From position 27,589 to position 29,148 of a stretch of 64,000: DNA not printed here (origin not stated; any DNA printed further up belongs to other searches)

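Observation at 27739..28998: CDF metal transporter fused to a NifX/NifB-like cofactor-binding domain, first gene of a putative sigma-54 operon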

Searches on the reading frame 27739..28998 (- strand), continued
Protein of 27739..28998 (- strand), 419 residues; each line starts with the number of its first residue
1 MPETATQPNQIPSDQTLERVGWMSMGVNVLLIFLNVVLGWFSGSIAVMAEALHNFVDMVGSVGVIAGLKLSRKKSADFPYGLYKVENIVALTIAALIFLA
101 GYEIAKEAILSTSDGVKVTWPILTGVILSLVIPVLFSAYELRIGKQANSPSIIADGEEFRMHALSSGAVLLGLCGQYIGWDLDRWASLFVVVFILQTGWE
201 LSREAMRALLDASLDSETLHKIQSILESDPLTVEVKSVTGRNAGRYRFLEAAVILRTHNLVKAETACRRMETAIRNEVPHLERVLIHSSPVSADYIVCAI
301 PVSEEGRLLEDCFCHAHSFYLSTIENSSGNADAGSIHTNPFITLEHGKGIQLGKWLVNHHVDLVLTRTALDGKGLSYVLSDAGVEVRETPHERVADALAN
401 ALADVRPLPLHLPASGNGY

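Call 7: search_solved_structures(query=window:27739-28998:-, max_evalue=0.01, show_alignments=3)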
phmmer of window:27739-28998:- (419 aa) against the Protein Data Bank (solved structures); distinct sequences matched with E-value up to 0.01: 8.
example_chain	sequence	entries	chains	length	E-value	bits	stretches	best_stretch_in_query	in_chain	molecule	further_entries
2qfi_A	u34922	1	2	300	4.3e-17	65.5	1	25-292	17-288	Ferrous-iron efflux pump fieF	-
3h90_A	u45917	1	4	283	6.2e-17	64.9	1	27-292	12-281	Ferrous-iron efflux pump fieF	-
8f6k_A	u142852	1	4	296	7.9e-17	64.6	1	25-293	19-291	Cadmium and zinc efflux pump FieF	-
8f6h_A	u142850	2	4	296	2.4e-16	63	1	25-293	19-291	Cadmium and zinc efflux pump FieF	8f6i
8f6j_B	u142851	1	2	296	3.3e-16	62.5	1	25-293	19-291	Cadmium and zinc efflux pump FieF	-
5vrf_B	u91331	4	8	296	3.9e-16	62.3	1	25-293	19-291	Cadmium and zinc efflux pump FieF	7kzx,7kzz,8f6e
3j1z_P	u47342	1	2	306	4.2e-16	62.2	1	25-293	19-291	Cation efflux family protein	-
8f6f_A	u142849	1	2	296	5.2e-15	58.6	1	25-293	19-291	Cadmium and zinc efflux pump FieF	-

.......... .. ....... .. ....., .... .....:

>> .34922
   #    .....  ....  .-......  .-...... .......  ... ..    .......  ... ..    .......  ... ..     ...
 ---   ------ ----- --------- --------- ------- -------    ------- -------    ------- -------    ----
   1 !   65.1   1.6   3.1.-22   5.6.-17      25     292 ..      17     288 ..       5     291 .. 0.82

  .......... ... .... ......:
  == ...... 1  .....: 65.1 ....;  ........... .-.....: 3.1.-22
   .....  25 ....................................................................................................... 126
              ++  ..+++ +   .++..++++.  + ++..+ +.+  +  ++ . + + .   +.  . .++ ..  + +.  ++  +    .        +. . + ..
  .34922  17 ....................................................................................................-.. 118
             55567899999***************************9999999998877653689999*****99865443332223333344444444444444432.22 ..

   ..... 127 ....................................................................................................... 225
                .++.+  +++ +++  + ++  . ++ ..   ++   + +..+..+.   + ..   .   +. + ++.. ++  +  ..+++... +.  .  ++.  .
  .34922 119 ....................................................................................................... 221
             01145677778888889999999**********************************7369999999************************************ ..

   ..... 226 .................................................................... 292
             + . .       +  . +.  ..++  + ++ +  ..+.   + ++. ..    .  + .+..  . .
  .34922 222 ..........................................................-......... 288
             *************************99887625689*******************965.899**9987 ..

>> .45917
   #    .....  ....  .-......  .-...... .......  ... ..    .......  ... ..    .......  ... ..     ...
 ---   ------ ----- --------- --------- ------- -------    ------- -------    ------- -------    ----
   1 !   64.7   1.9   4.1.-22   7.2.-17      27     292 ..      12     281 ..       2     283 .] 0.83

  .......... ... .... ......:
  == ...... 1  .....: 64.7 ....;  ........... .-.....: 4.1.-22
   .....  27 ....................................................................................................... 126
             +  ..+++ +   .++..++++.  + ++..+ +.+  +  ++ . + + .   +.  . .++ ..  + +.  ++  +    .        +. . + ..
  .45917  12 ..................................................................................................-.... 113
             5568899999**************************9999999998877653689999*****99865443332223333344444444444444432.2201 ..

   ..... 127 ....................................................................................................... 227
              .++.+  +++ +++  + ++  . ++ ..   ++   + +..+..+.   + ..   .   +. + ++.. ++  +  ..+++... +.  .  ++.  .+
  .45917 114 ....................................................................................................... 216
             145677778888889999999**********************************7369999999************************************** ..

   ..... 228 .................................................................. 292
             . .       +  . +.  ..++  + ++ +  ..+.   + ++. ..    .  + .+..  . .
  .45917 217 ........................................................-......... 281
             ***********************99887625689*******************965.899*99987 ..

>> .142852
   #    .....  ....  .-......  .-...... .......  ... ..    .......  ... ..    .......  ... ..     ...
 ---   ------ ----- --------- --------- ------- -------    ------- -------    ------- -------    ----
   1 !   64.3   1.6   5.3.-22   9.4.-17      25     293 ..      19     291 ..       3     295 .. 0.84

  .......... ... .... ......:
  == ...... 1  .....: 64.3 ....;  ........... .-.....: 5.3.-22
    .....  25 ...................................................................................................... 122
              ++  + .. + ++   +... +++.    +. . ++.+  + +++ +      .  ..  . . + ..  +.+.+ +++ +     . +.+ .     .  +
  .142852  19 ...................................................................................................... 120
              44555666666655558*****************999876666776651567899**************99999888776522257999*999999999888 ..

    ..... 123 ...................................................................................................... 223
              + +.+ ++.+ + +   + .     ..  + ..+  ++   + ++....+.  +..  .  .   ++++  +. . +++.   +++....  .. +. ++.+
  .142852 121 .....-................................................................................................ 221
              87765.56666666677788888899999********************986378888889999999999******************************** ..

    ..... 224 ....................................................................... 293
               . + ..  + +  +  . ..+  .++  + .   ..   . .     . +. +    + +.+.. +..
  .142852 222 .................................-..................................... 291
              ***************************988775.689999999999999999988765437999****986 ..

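Call 10: search_protein_families(library=pfam, alignment_id=A1, max_evalue=0.001)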
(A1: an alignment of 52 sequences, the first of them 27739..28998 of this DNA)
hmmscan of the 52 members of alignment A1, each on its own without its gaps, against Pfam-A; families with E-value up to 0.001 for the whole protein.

A. member 1, window:27739-28998:- (419 aa): 3 families
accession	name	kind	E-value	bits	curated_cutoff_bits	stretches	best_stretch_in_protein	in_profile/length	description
PF01545.26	Cation_efflux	-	2.9e-35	122.3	26.6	1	22-210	2-198/198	Cation efflux family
PF16916.11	ZT_dimer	-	4.3e-09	36.7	26.7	1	214-290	1-77/78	Dimerisation domain of Zinc Transporter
PF02579.22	Nitro_FeMo-Co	-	5.5e-05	23.8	26.3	1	310-401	6-92/94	Dinitrogenase iron-molybdenum cofactor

B. families by the number of members that match (of 52 scanned): 3 families
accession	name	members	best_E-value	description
PF01545.26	Cation_efflux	52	4.1e-39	Cation efflux family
PF16916.11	ZT_dimer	51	5e-17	Dimerisation domain of Zinc Transporter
PF02579.22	Nitro_FeMo-Co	49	5.7e-12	Dinitrogenase iron-molybdenum cofactor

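Call 14: find_encoding_contigs(protein=P0005, flank=6000, max_places=2)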
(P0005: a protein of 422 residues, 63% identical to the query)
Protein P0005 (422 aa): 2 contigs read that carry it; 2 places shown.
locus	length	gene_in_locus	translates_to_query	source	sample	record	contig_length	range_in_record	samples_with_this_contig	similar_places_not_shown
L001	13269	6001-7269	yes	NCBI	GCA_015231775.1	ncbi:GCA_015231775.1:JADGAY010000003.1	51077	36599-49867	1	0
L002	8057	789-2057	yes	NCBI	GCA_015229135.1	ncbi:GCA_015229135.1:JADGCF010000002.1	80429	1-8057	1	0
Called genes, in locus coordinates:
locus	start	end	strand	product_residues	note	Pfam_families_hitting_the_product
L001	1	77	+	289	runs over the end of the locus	PF00950:ABC-3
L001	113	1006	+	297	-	PF01297:ZnuA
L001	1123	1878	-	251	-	PF00005:ABC_tran, PF13304:AAA_21 (weak)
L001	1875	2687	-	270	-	PF02361:CbiQ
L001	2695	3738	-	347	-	PF01891:CbiM, PF13190:PDGLE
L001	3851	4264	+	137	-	PF01402:RHH_1, PF08753:NikR_C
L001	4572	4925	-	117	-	-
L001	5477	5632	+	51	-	-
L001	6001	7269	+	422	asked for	PF01545:Cation_efflux, PF16916:ZT_dimer, PF02579:Nitro_FeMo-Co (faint)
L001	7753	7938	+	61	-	-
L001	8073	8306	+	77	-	-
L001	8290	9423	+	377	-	PF02687:FtsX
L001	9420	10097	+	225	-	PF00005:ABC_tran, PF13304:AAA_21 (faint)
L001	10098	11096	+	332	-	-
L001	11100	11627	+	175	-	PF00578:AhpC-TSA, PF08534:Redoxin, PF00085:Thioredoxin (weak), PF13098:Thioredoxin_2, PF13905:Thioredoxin_8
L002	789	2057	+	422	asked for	PF01545:Cation_efflux, PF16916:ZT_dimer, PF02579:Nitro_FeMo-Co (faint)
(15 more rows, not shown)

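Call 15: find_encoding_contigs(protein=P0018, flank=6000, max_places=2)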
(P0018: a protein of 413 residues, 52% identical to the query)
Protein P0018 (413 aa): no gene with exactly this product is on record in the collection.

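Call 16: find_encoding_contigs(protein=P0070, flank=6000, max_places=2)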
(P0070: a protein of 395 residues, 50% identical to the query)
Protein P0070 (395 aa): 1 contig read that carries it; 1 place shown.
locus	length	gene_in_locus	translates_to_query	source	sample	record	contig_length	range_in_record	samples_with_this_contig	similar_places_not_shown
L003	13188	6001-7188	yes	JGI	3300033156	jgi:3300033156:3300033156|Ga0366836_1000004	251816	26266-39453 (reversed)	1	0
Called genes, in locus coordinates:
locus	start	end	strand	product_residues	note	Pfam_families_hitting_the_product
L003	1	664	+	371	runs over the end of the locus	PF01883:FeS_assembly_P, PF10609:ParA, PF01656:CbiA, PF02374:ArsA_ATPase (faint), PF09140:MipZ (weak), PF13614:AAA_31 (weak)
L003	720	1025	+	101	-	-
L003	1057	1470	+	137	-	PF17253:DUF5320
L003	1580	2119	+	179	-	PF02579:Nitro_FeMo-Co, PF17253:DUF5320 (weak)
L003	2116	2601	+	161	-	PF02579:Nitro_FeMo-Co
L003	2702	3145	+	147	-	PF00037:Fer4 (faint), PF12838:Fer4_7 (faint), PF13187:Fer4_9 (faint)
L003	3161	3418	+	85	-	PF07615:Ykof, PF01910:Thiamine_BP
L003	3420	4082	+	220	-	PF13489:Methyltransf_23, PF07021:MetW, PF01209:Ubie_methyltran (faint), PF08241:Methyltransf_11, PF08242:Methyltransf_12, PF13649:Methyltransf_25, PF13847:Methyltransf_31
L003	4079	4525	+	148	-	PF12797:Fer4_2, PF00037:Fer4, PF12837:Fer4_6, PF13237:Fer4_10, PF14697:Fer4_21, PF12838:Fer4_7, PF13187:Fer4_9, PF00037:Fer4, +8 more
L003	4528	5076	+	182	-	PF01209:Ubie_methyltran, PF13489:Methyltransf_23, PF01728:FtsJ, PF05175:MTS, PF13847:Methyltransf_31, PF08241:Methyltransf_11, PF08242:Methyltransf_12, PF13649:Methyltransf_25, +6 more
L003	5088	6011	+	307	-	PF00753:Lactamase_B, PF12706:Lactamase_B_2 (weak)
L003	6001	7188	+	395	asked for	PF01545:Cation_efflux, PF16916:ZT_dimer, PF02579:Nitro_FeMo-Co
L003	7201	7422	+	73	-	-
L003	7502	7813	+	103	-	PF01883:FeS_assembly_P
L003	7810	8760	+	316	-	PF04055:Radical_SAM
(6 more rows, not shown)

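Call 17: find_related_loci(query=A1, collection=genome_contigs, flank=8000)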
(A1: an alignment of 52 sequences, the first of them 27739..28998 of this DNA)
Query A1 (419 aa) in genome_contigs; peptide patterns used: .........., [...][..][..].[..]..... (x = any residue, [..] = any of these).
600 stretches matched a pattern (row limit reached: there are more); 549 encode a relative of the query (tblastn E <= 1e-3); the best 80 are kept; 80 distinct loci.
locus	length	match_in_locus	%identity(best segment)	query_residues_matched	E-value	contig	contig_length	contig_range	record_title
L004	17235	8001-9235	76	1-418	0e+0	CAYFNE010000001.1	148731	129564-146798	MAG TPA_asm: uncultured Magnetococcales bacterium isolate ERP019367_co2_107 genome assembly, contig: NODE_119_length_148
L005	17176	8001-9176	63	7-398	7e-159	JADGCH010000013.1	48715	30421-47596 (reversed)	MAG: Magnetococcales bacterium isolate nWRX1bin3 nWRX1_bin3_NODE_13_length_48715_cov_34.641780, whole genome shotgun seq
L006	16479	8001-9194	63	1-398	1e-156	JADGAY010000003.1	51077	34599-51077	MAG: Magnetococcales bacterium isolate nQXH2bin1 nQXH2_bin1_NODE_100_length_51077_cov_9.176492, whole genome shotgun seq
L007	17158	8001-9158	51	16-401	8e-121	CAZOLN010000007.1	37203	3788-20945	MAG TPA_asm: uncultured Anaerolineales bacterium isolate binchicken_co6_399 genome assembly, contig: NODE_758_length_372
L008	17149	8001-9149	48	19-401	5e-120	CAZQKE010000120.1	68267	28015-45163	MAG TPA_asm: uncultured Anaerolineaceae bacterium isolate binchicken_co219_462 genome assembly, contig: k141_1291966, wh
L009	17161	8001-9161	48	14-400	5e-119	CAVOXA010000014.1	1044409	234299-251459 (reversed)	MAG: uncultured Chloroflexia bacterium isolate MFD09964.bin.2.208 genome assembly, contig: contig_5177, whole genome sho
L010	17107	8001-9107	50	19-387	4e-118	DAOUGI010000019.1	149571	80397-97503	MAG TPA_asm: Anaerolineae bacterium isolate R44_137 k83_1850675, whole genome shotgun sequence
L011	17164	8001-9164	50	14-401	5e-118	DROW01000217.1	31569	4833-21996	MAG TPA_asm: Chloroflexi bacterium isolate HyVt-544 HyVt-544_k145_72635, whole genome shotgun sequence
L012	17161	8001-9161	47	14-400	5e-118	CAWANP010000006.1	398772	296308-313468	MAG: uncultured Chloroflexia bacterium isolate MFD03804.bin.1.93 genome assembly, contig: contig_28085, whole genome sho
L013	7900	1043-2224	46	5-399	8e-117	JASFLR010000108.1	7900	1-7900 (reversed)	MAG: Anaerolineae bacterium isolate D0817M12metaG_sub_Bin_293 D0817M12metaG_FD_scaffold_1176_c1, whole genome shotgun se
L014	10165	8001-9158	49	15-400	3e-116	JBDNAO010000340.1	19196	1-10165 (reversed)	MAG: Desulfobacterales bacterium isolate SJRS4.bin.22 k97_342654, whole genome shotgun sequence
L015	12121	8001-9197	47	2-404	3e-116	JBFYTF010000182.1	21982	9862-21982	MAG: Anaerolineae bacterium isolate PPR_0259 PPR_0259._bin.108.fa_k121_347892, whole genome shotgun sequence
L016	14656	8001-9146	49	18-399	4e-115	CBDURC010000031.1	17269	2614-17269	MAG TPA_asm: uncultured Anaerolineales bacterium isolate SRR22302361_binner13_Refined_100 genome assembly, contig: ERZ25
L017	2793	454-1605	47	19-402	3e-118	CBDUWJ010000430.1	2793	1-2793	MAG TPA_asm: uncultured Anaerolineae bacterium isolate SRR22302363_binner13_Refined_38 genome assembly, contig: ERZ25749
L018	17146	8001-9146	48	18-399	1e-113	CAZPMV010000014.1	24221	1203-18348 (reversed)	MAG TPA_asm: uncultured Anaerolineales bacterium isolate binchicken_co243_252 genome assembly, contig: NODE_1509_length_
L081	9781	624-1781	48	18-407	9e-97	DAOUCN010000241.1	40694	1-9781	MAG TPA_asm: Chloroflexota bacterium isolate H81_825 573435, whole genome shotgun sequence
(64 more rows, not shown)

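Call 18: predict_structure(alignment_id=A1)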
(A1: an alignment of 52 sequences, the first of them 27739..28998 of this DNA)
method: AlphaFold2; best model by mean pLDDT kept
length: 419 residues; sequences in the alignment: 52
mean_pLDDT: 86.8   pTM: 0.66
mean pLDDT of the five models: 86.8, 85.8, 84.9, 84.6, 84.1
residues with pLDDT >= 90: 240; 70-90: 136; 50-70: 31; < 50: 12
segments of 3 or more residues with pLDDT < 50: 409-419
pLDDT, mean of each block of 10 residues (from residue 1): 56 88 93 96 93 88 78 61 77 91 94 87 96 96 88 88 93 93 93 91 85 82 95 92 75 89 93 92 90 84 92 92 87 92 92 92 93 90 90 94 69 40
secondary structure, 60 per line:
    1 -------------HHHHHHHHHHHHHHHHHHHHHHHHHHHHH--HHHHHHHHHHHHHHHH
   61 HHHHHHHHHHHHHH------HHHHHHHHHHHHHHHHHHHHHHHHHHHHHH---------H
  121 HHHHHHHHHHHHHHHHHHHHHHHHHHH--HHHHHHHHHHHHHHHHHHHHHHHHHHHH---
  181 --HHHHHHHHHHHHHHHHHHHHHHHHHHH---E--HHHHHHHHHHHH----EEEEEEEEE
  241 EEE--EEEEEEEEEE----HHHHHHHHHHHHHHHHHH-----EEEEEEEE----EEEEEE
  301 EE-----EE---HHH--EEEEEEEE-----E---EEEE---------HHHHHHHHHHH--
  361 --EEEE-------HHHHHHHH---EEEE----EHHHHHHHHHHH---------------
elements in order: H14-42 H45-74 H81-110 H120-147 H150-177 H183-209 H216-227 E232-243 E246-255 H260-277 E283-290 E295-302 E318-325 E335-338 H348-358 E363-366 H374-381 E385-388 H394-404

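Call 64: search_protein_families(library=ncbifam, proteins=[window:27739-28998:-], max_evalue=0.01)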
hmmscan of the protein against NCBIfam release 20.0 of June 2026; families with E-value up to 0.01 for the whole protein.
window:27739-28998:- (419 aa): 10 families
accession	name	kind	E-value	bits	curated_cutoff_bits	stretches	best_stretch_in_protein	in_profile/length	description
TIGR01297.1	CDF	superfamily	6.6e-50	170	82.35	1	18-291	2-283/285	cation diffusion facilitator family transporter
NF033616.1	CDF_MamB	equivalog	1.4e-41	142.8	350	1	18-290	6-283/284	magnetosome biogenesis CDF transporter MamB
NF052621.1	MngEfTpMntE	equivalog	3.5e-34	118.6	500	1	18-290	3-281/293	manganese efflux transporter MntE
NF033615.1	CDF_MamM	equivalog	6e-32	111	350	1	18-289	9-287/290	magnetosome biogenesis CDF transporter MamM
NF052602.1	Zn_efflux_Cdf31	equivalog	9.1e-30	104.1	460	1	15-292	4-291/299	CDF family zinc efflux transporter Cdf31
NF040994.1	MamV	equivalog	1.1e-26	93.7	500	1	16-290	9-287/319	CDF transporter MamV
NF007064.0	PRK09509.1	equivalog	7.8e-21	74.3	447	1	19-292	11-288/300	CDF family cation-efflux transporter FieF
NF050169.1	CatEfflxFieF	equivalog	4.9e-20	71.9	420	1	24-291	11-282/282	cation efflux pump FieF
NF002923.0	PRK03557.1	equivalog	1.1e-10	41.3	408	1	9-227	10-230/313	CDF family zinc transporter ZitB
NF033827.1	CDF_efflux_DmeF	equivalog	2.4e-05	23.9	250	1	16-132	13-132/309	CDF family Co(II)/Ni(II) efflux transporter DmeF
